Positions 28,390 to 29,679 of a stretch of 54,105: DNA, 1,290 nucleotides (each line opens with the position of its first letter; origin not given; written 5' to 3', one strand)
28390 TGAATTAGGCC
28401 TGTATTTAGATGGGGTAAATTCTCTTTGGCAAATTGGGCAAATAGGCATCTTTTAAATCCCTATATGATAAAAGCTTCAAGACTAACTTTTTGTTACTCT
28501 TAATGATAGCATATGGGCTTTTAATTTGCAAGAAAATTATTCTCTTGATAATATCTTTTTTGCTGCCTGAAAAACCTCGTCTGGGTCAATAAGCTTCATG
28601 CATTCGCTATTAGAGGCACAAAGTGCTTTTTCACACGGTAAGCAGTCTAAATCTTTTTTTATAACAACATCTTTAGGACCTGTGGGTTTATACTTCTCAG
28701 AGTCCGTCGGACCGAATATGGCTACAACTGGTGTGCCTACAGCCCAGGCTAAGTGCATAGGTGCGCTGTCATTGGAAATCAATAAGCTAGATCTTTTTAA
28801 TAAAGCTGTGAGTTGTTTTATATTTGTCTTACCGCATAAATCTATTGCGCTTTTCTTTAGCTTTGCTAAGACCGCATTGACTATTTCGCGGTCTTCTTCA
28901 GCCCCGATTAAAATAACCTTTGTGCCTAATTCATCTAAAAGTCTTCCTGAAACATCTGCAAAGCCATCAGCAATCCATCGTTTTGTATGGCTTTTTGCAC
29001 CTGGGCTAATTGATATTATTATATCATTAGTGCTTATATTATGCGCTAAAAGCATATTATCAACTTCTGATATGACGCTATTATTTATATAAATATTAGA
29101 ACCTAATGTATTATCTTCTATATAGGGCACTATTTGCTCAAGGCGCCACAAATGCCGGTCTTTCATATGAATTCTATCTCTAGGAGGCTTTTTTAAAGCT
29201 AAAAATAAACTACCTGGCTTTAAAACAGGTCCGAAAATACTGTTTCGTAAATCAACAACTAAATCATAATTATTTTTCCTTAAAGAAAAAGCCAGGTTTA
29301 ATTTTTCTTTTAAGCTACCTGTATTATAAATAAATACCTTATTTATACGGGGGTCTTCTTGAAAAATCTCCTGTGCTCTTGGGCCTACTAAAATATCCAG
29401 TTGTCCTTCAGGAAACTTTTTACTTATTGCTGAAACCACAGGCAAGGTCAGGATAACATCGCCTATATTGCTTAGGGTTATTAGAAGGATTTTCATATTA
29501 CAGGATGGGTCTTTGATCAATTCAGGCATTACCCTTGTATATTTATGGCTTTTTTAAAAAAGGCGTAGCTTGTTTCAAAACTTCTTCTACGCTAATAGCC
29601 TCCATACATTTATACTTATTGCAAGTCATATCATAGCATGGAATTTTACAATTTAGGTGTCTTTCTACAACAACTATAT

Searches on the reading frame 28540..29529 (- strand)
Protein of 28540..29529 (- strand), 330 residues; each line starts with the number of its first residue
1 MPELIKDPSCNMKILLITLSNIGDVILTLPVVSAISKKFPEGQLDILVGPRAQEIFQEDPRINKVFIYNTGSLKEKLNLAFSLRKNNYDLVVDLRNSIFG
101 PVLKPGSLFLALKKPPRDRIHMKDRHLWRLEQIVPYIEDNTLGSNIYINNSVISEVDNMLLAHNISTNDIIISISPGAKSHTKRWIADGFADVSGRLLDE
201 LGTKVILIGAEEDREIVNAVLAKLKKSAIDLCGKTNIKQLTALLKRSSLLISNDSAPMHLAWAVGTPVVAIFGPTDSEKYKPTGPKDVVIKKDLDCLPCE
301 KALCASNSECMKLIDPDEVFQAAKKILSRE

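Call 6: search_protein_families(library=pfam, proteins=[window:28540-29529:-], max_evalue=0.1)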
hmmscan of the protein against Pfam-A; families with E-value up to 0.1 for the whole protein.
window:28540-29529:- (330 aa): 1 family
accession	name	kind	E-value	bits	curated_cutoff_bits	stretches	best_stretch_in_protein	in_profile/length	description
PF01075.23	Glyco_transf_9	-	3.1e-38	131.9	22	1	167-305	103-242/247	Glycosyltransferase family 9 (heptosyltransferase)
